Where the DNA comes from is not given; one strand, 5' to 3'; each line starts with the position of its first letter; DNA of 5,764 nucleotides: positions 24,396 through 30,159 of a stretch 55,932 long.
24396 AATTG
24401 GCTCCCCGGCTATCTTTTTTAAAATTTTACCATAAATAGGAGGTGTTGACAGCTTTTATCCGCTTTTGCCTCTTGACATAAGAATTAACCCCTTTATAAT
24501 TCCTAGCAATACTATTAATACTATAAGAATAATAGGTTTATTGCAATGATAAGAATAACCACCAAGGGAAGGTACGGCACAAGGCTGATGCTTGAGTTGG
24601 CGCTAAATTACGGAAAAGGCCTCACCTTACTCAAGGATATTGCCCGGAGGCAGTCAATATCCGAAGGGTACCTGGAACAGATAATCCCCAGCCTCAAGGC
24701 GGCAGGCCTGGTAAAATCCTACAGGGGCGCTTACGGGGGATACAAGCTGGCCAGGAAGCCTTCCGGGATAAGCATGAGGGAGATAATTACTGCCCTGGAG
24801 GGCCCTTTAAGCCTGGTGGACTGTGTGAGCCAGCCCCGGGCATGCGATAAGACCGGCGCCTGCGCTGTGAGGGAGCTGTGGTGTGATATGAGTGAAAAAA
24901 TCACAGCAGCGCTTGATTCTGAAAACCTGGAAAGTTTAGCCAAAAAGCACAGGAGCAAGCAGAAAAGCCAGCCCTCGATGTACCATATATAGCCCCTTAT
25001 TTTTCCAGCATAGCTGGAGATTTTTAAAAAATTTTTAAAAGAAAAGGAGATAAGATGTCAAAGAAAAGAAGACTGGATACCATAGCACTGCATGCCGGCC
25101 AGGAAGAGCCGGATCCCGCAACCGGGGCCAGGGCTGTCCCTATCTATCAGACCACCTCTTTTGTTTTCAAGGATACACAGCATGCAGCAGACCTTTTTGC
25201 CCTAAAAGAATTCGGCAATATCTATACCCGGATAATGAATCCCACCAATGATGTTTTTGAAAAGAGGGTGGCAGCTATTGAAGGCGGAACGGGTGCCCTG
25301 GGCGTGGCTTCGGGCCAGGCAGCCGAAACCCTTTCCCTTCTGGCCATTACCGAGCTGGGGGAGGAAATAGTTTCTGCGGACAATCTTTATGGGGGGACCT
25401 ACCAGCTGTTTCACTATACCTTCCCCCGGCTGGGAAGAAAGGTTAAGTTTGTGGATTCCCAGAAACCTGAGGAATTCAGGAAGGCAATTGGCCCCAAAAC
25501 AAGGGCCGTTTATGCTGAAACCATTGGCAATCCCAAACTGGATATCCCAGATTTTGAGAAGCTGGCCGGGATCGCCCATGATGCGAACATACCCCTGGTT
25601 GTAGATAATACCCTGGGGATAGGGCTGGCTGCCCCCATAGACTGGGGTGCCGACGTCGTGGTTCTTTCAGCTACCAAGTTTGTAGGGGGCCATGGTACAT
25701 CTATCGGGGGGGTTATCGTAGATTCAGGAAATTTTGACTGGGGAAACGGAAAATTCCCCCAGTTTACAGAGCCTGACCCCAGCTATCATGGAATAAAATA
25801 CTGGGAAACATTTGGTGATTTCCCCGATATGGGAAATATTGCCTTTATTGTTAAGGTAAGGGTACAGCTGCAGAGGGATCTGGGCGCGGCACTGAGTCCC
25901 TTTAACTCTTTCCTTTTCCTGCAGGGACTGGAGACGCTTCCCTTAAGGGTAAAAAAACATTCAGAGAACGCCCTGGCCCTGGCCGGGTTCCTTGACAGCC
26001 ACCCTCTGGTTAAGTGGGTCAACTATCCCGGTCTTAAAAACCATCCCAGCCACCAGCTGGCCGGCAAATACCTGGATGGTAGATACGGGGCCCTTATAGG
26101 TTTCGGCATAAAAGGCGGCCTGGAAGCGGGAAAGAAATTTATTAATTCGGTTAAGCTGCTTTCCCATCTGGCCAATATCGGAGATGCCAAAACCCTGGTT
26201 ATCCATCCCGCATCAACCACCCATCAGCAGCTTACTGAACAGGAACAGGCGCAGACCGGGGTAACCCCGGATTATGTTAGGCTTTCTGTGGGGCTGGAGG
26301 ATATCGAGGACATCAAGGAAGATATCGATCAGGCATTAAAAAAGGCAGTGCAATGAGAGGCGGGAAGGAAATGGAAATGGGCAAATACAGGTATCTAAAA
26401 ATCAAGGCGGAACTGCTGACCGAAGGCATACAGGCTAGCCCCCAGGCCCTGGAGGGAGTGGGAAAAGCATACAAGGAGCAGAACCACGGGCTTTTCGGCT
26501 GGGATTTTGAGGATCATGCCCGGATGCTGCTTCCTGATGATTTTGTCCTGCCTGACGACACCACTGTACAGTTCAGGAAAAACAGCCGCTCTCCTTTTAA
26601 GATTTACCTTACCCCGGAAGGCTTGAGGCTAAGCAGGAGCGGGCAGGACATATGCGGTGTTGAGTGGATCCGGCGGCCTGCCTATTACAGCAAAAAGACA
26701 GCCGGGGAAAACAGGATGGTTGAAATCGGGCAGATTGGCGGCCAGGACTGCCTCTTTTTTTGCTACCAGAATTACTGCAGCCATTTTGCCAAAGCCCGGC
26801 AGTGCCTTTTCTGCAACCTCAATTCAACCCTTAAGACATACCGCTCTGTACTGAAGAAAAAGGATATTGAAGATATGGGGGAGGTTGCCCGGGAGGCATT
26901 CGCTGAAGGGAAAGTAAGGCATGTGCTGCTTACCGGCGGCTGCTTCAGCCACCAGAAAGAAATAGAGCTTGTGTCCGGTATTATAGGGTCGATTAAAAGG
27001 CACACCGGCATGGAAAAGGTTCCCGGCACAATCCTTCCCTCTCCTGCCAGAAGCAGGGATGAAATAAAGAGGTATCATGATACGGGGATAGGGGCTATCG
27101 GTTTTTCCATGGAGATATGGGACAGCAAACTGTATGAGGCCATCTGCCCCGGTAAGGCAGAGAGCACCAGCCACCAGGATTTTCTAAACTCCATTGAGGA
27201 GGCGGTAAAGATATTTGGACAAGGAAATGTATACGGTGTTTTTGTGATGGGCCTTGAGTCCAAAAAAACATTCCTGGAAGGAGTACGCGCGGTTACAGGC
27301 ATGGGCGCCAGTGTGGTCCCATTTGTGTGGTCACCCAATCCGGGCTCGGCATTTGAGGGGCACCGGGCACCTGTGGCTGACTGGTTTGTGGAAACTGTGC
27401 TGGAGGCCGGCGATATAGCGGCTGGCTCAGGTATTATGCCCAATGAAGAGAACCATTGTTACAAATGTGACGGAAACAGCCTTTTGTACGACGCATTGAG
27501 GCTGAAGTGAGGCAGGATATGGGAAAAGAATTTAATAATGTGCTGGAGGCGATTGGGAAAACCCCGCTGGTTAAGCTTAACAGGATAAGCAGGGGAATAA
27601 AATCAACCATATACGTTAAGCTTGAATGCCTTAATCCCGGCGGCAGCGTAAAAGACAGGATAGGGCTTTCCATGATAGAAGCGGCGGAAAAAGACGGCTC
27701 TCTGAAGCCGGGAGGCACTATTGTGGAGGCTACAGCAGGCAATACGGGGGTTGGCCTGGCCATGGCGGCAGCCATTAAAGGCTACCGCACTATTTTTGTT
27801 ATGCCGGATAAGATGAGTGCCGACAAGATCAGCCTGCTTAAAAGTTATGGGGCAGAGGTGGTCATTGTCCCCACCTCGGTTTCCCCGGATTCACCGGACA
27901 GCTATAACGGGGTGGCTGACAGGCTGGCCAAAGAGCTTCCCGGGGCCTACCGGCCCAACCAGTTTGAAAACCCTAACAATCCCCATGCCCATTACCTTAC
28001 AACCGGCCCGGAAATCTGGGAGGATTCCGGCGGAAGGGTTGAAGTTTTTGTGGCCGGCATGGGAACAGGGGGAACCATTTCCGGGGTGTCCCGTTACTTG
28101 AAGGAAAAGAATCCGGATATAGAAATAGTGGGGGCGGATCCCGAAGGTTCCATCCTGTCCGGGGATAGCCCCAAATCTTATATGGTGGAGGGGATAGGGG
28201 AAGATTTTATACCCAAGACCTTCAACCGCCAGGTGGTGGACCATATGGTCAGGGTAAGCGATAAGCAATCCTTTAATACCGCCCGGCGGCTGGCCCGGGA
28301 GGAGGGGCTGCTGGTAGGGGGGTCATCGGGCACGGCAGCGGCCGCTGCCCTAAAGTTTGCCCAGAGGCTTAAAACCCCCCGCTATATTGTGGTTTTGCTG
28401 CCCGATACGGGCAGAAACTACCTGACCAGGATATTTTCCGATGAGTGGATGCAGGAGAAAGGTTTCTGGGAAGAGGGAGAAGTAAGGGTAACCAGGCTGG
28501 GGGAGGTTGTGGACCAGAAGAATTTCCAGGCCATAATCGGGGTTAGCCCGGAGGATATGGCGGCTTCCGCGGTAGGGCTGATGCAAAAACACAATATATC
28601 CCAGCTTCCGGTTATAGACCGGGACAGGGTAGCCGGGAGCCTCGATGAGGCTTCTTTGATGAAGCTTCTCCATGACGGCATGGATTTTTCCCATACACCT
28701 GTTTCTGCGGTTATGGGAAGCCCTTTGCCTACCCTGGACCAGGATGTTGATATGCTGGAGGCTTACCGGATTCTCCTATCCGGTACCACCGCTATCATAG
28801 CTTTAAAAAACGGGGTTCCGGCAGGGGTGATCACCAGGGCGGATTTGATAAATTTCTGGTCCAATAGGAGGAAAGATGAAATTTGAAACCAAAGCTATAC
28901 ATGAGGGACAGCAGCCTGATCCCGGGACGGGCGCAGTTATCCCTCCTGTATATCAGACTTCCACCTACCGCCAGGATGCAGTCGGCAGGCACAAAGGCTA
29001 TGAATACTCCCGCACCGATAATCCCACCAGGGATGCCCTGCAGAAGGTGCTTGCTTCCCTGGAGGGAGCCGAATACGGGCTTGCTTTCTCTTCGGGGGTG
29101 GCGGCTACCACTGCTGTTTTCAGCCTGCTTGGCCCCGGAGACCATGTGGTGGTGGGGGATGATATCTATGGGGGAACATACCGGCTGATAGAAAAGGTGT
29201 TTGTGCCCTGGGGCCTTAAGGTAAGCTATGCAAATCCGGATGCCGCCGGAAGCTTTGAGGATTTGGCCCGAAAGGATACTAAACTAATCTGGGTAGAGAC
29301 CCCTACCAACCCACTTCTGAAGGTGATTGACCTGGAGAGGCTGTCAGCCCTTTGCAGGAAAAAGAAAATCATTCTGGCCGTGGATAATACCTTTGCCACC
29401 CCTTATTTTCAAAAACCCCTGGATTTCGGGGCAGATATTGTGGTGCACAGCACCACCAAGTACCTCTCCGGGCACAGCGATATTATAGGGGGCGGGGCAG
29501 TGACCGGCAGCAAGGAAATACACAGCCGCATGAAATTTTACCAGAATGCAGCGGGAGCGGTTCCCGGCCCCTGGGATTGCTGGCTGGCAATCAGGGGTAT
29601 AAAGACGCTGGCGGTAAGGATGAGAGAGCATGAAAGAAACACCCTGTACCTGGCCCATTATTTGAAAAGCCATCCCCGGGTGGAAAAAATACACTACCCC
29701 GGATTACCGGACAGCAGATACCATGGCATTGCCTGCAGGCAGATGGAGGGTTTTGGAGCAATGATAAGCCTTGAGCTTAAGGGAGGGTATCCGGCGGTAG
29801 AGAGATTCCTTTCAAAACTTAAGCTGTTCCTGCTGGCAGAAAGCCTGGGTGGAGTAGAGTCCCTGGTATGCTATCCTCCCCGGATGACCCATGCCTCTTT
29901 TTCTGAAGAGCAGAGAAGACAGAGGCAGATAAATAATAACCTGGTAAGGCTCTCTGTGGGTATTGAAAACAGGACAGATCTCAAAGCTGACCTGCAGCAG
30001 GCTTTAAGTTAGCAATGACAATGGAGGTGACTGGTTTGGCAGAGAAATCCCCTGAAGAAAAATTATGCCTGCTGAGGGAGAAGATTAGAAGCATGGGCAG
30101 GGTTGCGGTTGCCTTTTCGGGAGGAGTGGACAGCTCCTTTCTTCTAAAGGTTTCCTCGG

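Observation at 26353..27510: Non-canonical radical SAM (CX8CX2C plus C-terminal CxxC) translationally coupled inside the transsulfuration operon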

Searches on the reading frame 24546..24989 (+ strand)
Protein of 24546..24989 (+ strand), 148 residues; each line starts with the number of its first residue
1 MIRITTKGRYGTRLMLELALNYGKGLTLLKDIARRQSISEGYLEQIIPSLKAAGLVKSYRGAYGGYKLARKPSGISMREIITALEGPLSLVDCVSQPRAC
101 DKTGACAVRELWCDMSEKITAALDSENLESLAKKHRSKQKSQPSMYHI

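Call 3: search_protein_families(library=pfam, proteins=[window:24546-24989:+], max_evalue=0.01)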
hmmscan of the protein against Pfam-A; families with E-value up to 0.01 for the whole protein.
window:24546-24989:+ (148 aa): 2 families
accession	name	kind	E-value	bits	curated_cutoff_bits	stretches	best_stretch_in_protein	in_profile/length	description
PF02082.26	Rrf2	-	4.1e-37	127.7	30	1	4-133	1-131/132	Iron-dependent Transcriptional regulator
PF03444.21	HrcA_DNA-bdg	-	2.3e-05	24.4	21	1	30-67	27-64/79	Winged helix-turn-helix transcription repressor, HrcA DNA-binding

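Call 4: search_protein_families(library=ncbifam, proteins=[window:24546-24989:+], max_evalue=0.01)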
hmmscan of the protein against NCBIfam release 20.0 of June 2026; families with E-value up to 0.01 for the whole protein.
window:24546-24989:+ (148 aa): 7 families
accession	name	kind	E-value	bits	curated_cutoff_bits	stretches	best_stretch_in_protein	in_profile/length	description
NF047409.1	Cys_reg_CymR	equivalog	5.8e-40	136.6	195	1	3-148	2-139/139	cysteine metabolism transcriptional regulator CymR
TIGR00738.1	rrf2_super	superfamily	1.4e-37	128.5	73.3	1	3-133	2-132/132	Rrf2 family transcriptional regulator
TIGR02010.1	IscR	equivalog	4.3e-32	110.8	207.55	1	3-135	2-133/135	Fe-S cluster assembly transcriptional regulator IscR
NF008110.0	PRK10857.1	equivalog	1.2e-25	90.2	275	1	2-134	1-132/164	Fe-S cluster assembly transcriptional regulator IscR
TIGR02944.1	suf_reg_Xantho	equivalog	1.9e-23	83.3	110.65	1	1-129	1-128/130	SUF system Fe-S cluster assembly regulator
NF008886.0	PRK11920.1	equivalog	1.6e-14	53.9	193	1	2-135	1-134/153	iron-responsive transcriptional regulator RirA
NF008240.0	PRK11014.1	equivalog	3.7e-13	49.7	182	1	4-135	3-131/141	nitric oxide-sensing transcriptional repressor NsrR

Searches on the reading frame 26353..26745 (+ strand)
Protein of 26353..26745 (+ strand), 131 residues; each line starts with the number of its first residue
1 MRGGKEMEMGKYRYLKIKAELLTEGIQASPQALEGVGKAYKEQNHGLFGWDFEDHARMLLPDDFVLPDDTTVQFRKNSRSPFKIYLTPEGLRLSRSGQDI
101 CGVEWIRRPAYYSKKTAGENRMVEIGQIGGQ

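Call 69: predict_structure(alignment_id=A2)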
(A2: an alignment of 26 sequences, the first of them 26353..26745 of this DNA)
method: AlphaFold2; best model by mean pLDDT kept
length: 131 residues; sequences in the alignment: 26
mean_pLDDT: 86.4   pTM: 0.78
mean pLDDT of the five models: 86.4, 85.5, 84.8, 83.9, 83.1
residues with pLDDT >= 90: 83; 70-90: 27; 50-70: 9; < 50: 12
segments of 3 or more residues with pLDDT < 50: 1-7, 128-131
pLDDT, mean of each block of 10 residues (from residue 1): 49 91 97 95 76 87 95 96 98 97 95 87 65 37
secondary structure, 60 per line:
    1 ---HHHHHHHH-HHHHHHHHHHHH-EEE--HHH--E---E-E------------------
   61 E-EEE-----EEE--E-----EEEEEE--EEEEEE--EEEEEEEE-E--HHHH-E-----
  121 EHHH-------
elements in order: H4-11 H13-24 E26-28 E63-65 E71-73 E82-87 E90-95 E98-105 H110-113

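Call 72: fold_search(model_id=the predicted structure, library=pdb)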
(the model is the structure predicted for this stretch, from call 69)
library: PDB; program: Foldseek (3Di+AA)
matches with E <= 10: 273; with E <= 0.001: 0
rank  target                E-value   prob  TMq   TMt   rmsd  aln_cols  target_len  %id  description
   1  3zm2                  1.2e+00  0.02  0.15  0.09  12.4        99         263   14  Catalytic domain of human SHP2 (released 2014-04-23)
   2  2yj4_A                1.4e+00  0.20  0.18  0.10   6.0        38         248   16  Conformational changes in the catalytic domain of the CPx-ATPase CopB- B upon nucleotide binding (released 2012-05-30)
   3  8vwr_A                1.6e+00  0.02  0.12  0.11  11.9        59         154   17  Structure of steroid hydratase from Comamonas testosteroni (released 2024-07-17)
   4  3qhs_K                1.8e+00  0.04  0.16  0.25  11.0        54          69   15  Crystal structure of full-length Hfq from Escherichia coli (released 2011-05-18)
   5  7z48_B                1.8e+00  0.03  0.20  0.10  17.0       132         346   11  Bottom part (C5) of bacteriophage SU10 capsid (released 2022-08-10)
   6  3m4g_J                1.9e+00  0.04  0.16  0.25  10.0        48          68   17  H57A HFQ from Pseudomonas Aeruginosa (released 2010-07-28)
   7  4adx_T                1.9e+00  0.03  0.18  0.19  13.8       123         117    8  The Cryo-EM Structure of the Archaeal 50S Ribosomal Subunit in Complex with Initiation Factor 6 (released 2012-02-08)
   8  9i8c                  2.0e+00  0.06  0.18  0.09   9.9        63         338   14  GBSV1 portal protein without the N-terminal tail (released 2026-02-18)
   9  3m4g_E                2.0e+00  0.04  0.16  0.25  10.1        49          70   16  H57A HFQ from Pseudomonas Aeruginosa (released 2010-07-28)
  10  8zev_D                2.0e+00  0.01  0.11  0.07  13.1        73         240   18  Crystal structure of the dehydratase domain of human fatty acid synthase (released 2025-03-19)
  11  5uk7_K                2.2e+00  0.04  0.17  0.27   9.8        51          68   16  Escherichia coli Hfq bound to dsDNA (released 2018-05-09)
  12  3qhs_H                2.2e+00  0.04  0.16  0.26   9.9        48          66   17  Crystal structure of full-length Hfq from Escherichia coli (released 2011-05-18)
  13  4x9f_A                2.2e+00  0.03  0.14  0.05  11.2        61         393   10  Crystal structure of Dscam1 isoform 6.9, N-terminal four Ig domains (released 2015-12-16)
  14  9eht_F                2.2e+00  0.02  0.13  0.15  10.3        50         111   14  Crystal Structure of PD-1/retifanlimab complex (released 2025-12-03)
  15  3qhs_C                2.3e+00  0.04  0.16  0.25  10.3        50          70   14  Crystal structure of full-length Hfq from Escherichia coli (released 2011-05-18)
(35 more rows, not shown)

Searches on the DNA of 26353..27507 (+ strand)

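Call 47: search_rna_families(sources=[L019, L021, L025, L028, L030, L032, L035, L036, L038, L042], threshold=gathering)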
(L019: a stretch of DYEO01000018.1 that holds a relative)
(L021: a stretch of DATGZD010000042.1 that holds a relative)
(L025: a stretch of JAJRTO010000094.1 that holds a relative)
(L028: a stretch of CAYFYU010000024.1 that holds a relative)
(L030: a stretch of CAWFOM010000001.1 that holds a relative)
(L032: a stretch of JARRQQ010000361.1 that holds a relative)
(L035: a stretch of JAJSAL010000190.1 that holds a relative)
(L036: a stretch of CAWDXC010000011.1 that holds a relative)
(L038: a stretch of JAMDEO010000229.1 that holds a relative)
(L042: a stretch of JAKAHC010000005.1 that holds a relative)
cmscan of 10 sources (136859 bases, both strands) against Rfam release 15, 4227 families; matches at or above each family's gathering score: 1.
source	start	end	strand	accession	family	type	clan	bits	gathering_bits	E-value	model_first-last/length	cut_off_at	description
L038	9497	9583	-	RF00005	tRNA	Gene; tRNA;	CL00001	56.2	29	4.1e-09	1-71/71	no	tRNA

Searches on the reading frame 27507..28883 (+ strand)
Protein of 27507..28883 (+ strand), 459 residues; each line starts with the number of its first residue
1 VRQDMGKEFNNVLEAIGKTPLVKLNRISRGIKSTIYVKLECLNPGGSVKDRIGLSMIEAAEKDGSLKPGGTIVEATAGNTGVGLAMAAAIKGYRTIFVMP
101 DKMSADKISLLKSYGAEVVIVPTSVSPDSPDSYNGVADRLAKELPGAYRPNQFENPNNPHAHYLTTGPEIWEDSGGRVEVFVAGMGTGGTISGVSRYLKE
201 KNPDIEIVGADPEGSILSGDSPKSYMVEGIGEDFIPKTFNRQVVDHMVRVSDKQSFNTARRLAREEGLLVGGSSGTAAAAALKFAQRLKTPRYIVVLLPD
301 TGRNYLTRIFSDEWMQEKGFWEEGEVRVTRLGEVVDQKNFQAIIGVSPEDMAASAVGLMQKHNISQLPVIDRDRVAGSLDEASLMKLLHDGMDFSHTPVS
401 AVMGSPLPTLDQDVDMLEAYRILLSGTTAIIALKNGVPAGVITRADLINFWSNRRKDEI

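Call 3: search_protein_families(library=pfam, proteins=[window:27507-28883:+], max_evalue=0.01)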
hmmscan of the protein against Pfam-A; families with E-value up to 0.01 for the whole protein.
window:27507-28883:+ (459 aa): 2 families
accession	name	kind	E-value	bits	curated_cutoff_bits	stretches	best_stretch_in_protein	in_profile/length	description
PF00291.31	PALP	-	3e-83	280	35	1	13-300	2-295/295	Pyridoxal-phosphate dependent enzyme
PF00571.33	CBS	-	1.2e-12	48.4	24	2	344-389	10-56/57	CBS domain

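Call 4: search_protein_families(library=ncbifam, proteins=[window:27507-28883:+], max_evalue=0.01)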
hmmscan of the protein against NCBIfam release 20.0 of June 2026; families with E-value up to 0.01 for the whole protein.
window:27507-28883:+ (459 aa): 44 families (the best 25 are shown)
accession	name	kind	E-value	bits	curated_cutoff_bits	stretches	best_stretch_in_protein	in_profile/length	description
TIGR01137.1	cysta_beta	equivalog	2.8e-162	540.5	510.25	1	10-450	3-455/457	cystathionine beta-synthase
NF007989.0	PRK10717.1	equivalog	2.8e-107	358.6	387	1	8-321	4-328/334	cysteine synthase A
TIGR01136.1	cysKM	subfamily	1.6e-106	356.1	344.15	1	13-307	2-295/299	cysteine synthase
TIGR01139.1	cysK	equivalog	2e-103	345.8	350.95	1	14-307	3-294/298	cysteine synthase A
NF053679.1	CysteaSynCapA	equivalog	2.1e-101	339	600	1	7-320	5-329/329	cysteate synthase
NF008735.0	PRK11761.1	equivalog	7.6e-89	297.9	413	1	9-308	3-292/296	cysteine synthase CysM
TIGR01138.1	cysM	equivalog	3.7e-87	292.5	394.2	1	12-307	2-286/290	cysteine synthase B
TIGR03945.1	PLP_SbnA_fam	equivalog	1.6e-81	273.7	349.95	1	13-315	2-304/304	2,3-diaminopropionate biosynthesis protein SbnA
NF052478.1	CystDsulMYC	equivalog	2.1e-33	116.1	600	1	33-326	37-341/354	L-cysteine desulfhydrase Cds1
NF005292.0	PRK06815.1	equivalog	2.6e-28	99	371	1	13-297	16-303/320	threonine/serine dehydratase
TIGR01127.1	ilvA_1Cterm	equivalog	3.6e-27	95.3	378.75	1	19-287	1-271/380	threonine ammonia-lyase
NF005680.0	PRK07476.1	equivalog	3.9e-21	75.4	413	1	12-210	17-204/326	hydroxyectoine utilization dehydratase EutB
NF004996.0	PRK06381.1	equivalog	4.6e-19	68.6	266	1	16-124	13-118/319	threonine synthase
NF006094.0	PRK08246.1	subfamily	6e-19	68.6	331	1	8-215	13-203/310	serine/threonine dehydratase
NF006389.0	PRK08638.1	equivalog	1.1e-18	67.3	453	1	11-272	20-283/333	bifunctional threonine ammonia-lyase/L-serine ammonia-lyase TdcB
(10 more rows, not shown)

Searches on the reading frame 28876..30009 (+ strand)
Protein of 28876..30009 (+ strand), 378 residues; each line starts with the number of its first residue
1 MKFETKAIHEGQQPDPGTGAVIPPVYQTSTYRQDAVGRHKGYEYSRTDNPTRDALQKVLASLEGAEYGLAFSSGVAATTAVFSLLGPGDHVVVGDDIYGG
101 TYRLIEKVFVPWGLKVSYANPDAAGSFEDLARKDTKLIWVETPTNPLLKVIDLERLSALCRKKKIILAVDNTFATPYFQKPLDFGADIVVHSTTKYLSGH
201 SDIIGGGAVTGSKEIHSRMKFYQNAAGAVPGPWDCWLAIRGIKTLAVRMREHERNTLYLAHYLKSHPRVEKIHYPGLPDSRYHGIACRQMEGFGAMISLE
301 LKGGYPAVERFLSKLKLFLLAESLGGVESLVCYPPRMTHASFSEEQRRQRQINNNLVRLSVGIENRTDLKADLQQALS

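Call 3: search_protein_families(library=pfam, proteins=[window:28876-30009:+], max_evalue=0.01)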
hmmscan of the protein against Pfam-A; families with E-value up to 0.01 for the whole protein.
window:28876-30009:+ (378 aa): 3 families
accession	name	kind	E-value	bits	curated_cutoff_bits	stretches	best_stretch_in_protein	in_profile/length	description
PF01053.26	Cys_Met_Meta_PP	-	6.3e-147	489.5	27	1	4-377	1-380/381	Cys/Met metabolism PLP-dependent enzyme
PF00155.27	Aminotran_1_2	-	2.2e-07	30.8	19.7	1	51-187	43-201/361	Aminotransferase class I and II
PF00266.25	Aminotran_5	-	0.00072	19.1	21.5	1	80-220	77-222/371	Aminotransferase class-V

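Call 4: search_protein_families(library=ncbifam, proteins=[window:28876-30009:+], max_evalue=0.01)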
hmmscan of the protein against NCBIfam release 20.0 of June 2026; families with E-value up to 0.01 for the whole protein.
window:28876-30009:+ (378 aa): 54 families (the best 25 are shown)
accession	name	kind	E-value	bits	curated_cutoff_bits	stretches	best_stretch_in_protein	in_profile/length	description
NF005871.0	PRK07811.1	equivalog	1.2e-150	501.4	513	1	2-378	12-387/389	cystathionine gamma-synthase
NF005810.0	PRK07671.1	equivalog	7.2e-145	482.7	594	1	1-377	1-376/377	bifunctional cystathionine gamma-lyase/homocysteine desulfhydrase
NF004821.0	PRK06176.1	equivalog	3.1e-140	467.3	642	1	1-377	1-376/380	cystathionine gamma-synthase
TIGR02080.1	O_succ_thio_ly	equivalog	2.9e-125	417.9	504.55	1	3-377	4-379/382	cystathionine gamma-synthase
NF005976.0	PRK08064.1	equivalog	2.5e-124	415.2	627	1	2-378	6-381/390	cystathionine beta-lyase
NF006095.0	PRK08247.1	equivalog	4.8e-116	387.6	585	1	2-377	5-363/369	methionine biosynthesis PLP-dependent protein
TIGR01328.1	met_gam_lyase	equivalog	4.2e-114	381.4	549.7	1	1-377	2-388/391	methionine gamma-lyase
NF005695.0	PRK07503.1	equivalog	4.6e-111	371.4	666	1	3-377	10-394/403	methionine gamma-lyase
NF006347.0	PRK08574.1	equivalog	3.4e-109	365.1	477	1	4-377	4-382/385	cystathionine gamma-synthase family protein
NF006463.0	PRK08861.1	equivalog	5.9e-106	354.7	670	1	4-377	7-381/388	O-succinylhomoserine (thiol)-lyase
NF043007.1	CysBLyMetC_Staph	equivalog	6.9e-106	354.3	700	1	5-377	7-372/378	cystathionine beta-lyase MetC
NF006450.0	PRK08776.1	equivalog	9.2e-105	350.7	730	1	4-377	14-388/405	O-succinylhomoserine (thiol)-lyase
NF006097.0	PRK08249.1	equivalog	1.7e-104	349.4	600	1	2-377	10-393/402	cystathionine gamma-synthase family protein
NF005263.0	PRK06767.1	equivalog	3.9e-104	348.8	617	1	2-377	5-383/392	methionine gamma-lyase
TIGR01329.1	cysta_beta_ly_E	equivalog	5.9e-104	347.8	487.5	1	6-377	4-378/383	cystathionine beta-lyase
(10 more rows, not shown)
